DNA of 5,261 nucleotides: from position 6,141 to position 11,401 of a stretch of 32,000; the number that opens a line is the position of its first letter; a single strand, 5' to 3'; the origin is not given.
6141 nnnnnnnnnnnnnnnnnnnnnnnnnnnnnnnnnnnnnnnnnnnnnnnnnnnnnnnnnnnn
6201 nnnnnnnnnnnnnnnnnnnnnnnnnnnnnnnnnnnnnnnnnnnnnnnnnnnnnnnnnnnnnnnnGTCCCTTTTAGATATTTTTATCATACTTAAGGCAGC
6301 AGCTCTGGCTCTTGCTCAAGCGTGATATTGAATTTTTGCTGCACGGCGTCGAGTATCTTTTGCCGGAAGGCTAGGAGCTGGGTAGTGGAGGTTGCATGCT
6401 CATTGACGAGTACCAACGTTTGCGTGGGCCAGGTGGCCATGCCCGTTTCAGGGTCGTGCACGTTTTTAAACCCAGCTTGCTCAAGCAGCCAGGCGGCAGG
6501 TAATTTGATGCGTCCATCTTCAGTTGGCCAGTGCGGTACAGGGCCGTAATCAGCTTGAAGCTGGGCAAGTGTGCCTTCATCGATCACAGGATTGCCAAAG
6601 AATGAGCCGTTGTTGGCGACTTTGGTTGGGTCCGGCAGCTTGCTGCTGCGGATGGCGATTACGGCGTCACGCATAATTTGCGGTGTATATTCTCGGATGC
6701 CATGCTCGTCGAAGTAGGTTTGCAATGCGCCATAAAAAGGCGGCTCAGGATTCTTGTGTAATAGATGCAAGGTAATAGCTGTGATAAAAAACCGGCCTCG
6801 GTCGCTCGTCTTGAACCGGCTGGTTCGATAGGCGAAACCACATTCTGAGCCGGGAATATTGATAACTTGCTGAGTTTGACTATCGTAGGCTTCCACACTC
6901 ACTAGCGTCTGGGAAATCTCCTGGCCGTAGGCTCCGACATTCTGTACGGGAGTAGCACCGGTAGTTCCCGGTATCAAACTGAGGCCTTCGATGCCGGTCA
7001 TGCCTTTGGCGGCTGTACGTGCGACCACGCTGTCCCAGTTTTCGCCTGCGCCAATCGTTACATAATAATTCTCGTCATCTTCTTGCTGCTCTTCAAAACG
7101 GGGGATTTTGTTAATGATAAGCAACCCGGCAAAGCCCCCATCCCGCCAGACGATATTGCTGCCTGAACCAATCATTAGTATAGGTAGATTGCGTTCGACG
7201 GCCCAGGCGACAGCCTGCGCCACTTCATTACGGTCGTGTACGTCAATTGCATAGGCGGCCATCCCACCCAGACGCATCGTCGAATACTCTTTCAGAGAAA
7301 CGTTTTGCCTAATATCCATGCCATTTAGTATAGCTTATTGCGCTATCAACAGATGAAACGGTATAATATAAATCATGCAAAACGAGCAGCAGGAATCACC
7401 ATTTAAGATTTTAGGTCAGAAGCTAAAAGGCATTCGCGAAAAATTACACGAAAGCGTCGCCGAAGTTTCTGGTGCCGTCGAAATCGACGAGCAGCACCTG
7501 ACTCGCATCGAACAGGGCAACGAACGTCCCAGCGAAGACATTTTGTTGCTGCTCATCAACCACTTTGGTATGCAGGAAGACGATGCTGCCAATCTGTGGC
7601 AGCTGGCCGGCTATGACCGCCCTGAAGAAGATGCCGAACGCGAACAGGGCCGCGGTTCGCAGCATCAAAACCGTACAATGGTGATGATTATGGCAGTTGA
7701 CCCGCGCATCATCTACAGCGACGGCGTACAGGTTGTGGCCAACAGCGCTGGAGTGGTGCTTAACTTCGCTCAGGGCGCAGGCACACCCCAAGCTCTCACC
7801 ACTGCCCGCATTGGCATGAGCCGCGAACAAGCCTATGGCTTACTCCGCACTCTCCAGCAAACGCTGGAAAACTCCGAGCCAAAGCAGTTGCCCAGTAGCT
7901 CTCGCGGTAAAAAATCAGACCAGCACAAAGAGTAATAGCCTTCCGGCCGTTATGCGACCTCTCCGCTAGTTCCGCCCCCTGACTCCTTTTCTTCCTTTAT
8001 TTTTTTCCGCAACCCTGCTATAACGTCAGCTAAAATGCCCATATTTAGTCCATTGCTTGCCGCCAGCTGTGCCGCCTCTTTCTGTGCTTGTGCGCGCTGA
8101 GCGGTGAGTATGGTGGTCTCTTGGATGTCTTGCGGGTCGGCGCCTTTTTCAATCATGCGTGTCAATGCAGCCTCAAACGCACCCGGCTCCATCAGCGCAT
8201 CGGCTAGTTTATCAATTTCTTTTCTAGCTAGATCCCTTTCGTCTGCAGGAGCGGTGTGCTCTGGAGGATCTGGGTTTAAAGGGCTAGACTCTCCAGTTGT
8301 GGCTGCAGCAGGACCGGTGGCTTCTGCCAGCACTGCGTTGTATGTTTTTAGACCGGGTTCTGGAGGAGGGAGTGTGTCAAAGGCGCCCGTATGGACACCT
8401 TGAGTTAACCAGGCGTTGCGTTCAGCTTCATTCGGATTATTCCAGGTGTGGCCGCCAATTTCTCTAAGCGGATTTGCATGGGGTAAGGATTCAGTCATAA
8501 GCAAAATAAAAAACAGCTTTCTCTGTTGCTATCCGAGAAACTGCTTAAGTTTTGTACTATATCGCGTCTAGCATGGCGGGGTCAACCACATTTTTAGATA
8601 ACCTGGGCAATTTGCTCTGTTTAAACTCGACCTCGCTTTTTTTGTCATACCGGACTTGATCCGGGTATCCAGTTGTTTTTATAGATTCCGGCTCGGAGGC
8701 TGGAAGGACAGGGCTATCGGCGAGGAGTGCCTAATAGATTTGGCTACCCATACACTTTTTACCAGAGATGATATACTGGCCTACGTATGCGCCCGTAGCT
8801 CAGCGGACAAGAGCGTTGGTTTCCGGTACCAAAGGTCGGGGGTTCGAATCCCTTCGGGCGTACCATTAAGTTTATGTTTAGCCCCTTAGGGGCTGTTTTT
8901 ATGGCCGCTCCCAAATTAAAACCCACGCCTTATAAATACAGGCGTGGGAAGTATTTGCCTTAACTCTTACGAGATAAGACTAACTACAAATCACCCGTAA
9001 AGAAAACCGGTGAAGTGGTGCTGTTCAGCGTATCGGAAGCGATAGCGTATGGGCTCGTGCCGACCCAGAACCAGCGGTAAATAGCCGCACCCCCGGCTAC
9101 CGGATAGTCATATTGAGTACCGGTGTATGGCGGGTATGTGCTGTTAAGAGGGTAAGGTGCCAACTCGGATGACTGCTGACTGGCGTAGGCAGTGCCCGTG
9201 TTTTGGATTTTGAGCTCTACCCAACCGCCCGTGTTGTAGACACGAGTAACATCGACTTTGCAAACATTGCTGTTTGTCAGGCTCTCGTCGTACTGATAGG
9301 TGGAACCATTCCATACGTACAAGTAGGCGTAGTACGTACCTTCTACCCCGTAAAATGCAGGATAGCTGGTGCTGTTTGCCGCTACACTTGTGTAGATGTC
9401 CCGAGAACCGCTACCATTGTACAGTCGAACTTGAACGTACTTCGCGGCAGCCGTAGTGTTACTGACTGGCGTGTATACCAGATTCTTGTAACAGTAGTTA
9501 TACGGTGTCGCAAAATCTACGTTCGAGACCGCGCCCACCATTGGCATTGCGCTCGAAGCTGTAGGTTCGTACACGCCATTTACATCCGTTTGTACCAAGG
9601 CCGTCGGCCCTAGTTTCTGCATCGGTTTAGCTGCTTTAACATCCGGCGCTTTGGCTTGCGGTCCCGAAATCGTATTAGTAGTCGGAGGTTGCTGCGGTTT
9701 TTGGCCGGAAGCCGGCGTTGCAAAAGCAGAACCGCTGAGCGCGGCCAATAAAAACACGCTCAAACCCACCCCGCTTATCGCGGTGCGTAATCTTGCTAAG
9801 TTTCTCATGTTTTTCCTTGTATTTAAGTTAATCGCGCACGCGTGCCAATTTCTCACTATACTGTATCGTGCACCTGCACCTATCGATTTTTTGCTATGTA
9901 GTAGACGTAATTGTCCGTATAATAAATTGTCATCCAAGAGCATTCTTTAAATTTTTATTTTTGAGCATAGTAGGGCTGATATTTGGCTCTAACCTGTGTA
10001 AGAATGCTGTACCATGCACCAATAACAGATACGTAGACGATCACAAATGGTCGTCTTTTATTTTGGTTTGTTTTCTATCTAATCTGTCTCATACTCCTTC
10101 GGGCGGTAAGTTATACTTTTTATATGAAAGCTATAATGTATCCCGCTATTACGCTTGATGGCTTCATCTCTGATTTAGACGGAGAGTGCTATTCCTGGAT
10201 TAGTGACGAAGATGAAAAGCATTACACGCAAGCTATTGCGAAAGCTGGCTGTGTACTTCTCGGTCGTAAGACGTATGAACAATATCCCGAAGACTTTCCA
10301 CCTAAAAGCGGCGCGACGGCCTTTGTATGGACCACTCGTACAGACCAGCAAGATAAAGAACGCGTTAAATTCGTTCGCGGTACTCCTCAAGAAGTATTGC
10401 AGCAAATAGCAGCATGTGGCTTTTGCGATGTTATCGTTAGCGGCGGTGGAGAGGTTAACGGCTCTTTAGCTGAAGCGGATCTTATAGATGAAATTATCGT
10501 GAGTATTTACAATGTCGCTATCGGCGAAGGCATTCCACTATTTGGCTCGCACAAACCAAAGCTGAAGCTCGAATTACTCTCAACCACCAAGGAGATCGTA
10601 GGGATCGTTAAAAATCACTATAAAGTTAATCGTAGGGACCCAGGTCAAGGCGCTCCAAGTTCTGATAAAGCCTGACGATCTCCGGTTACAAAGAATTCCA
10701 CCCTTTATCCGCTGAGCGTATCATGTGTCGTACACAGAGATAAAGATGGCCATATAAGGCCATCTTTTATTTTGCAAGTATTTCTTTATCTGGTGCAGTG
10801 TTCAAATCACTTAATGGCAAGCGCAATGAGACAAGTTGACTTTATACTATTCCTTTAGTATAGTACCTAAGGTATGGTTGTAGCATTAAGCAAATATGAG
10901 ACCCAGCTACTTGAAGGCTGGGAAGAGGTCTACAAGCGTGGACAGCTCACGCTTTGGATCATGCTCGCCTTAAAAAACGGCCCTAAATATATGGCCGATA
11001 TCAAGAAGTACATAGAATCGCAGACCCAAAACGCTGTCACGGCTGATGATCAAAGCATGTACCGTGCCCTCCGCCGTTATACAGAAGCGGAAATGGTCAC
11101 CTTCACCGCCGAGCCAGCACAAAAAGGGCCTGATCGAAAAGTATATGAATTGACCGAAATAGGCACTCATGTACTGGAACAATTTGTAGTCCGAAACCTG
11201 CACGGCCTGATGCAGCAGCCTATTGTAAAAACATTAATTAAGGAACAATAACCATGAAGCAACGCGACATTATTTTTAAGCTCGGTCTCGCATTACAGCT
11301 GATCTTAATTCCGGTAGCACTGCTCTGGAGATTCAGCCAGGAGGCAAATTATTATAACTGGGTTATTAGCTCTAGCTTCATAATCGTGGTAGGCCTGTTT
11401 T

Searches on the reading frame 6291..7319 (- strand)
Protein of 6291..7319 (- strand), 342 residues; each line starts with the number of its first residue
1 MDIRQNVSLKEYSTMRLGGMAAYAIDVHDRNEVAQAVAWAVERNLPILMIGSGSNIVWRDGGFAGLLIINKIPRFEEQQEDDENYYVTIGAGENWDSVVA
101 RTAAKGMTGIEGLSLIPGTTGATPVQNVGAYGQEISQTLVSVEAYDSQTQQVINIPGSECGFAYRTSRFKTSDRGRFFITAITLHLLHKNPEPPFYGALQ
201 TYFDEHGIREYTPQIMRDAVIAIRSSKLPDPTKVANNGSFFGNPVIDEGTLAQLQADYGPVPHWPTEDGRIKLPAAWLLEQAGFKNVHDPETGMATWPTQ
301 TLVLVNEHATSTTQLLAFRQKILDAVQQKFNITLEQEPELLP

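Call 5: search_protein_families(library=pfam, proteins=[window:6291-7319:-], max_evalue=0.001)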
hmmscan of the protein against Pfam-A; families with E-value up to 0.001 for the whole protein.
window:6291-7319:- (342 aa): 2 families
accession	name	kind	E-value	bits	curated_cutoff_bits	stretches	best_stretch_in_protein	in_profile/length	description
PF01565.28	FAD_binding_4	-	1.2e-21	77.2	26.4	1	23-147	3-131/139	FAD binding domain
PF02873.21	MurB_C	-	4e-16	59.5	27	1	217-340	3-98/99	UDP-N-acetylenolpyruvoylglucosamine reductase, C-terminal domain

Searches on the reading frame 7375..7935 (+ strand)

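Call 5: search_protein_families(library=pfam, proteins=[window:7375-7935:+], max_evalue=0.001)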
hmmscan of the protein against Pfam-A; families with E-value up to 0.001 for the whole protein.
window:7375-7935:+ (186 aa): 2 families
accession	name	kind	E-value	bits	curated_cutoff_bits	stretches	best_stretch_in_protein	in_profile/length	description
PF13560.12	HTH_31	-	1e-08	35.8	27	1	13-74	2-64/64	Helix-turn-helix domain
PF01381.28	HTH_3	-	0.00043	20.7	23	0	18-68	2-52/55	Helix-turn-helix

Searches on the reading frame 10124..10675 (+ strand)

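Call 5: search_protein_families(library=pfam, proteins=[window:10124-10675:+], max_evalue=0.001)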
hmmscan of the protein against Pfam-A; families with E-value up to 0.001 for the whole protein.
window:10124-10675:+ (183 aa): 1 family
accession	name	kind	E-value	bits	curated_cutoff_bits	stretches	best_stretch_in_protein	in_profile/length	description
PF01872.23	RibD_C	-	5.5e-19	69.2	24.1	1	63-161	95-195/197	RibD C-terminal domain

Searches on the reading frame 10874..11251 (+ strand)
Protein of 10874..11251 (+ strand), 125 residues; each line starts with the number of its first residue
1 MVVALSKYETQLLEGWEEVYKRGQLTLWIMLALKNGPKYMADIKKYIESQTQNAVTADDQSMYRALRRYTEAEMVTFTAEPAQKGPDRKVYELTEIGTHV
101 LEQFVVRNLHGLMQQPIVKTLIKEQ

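Call 3: search_protein_families(library=pfam, proteins=[window:10874-11251:+], max_evalue=0.01)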
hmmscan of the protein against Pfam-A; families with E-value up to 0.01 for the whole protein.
window:10874-11251:+ (125 aa): 4 families
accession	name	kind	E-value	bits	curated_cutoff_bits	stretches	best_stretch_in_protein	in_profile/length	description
PF03551.20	PadR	-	2e-11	44.1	27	1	30-102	2-74/75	Transcriptional regulator PadR-like family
PF13814.12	Replic_Relax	-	0.0022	18.6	25.3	1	46-101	14-70/191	Replication-relaxation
PF01638.23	HxlR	-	0.0026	18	20.8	1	26-102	7-74/91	HxlR-like helix-turn-helix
PF18950.5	DUF5694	-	0.0063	17.4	27.5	1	33-110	61-138/185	Family of unknown function (DUF5694)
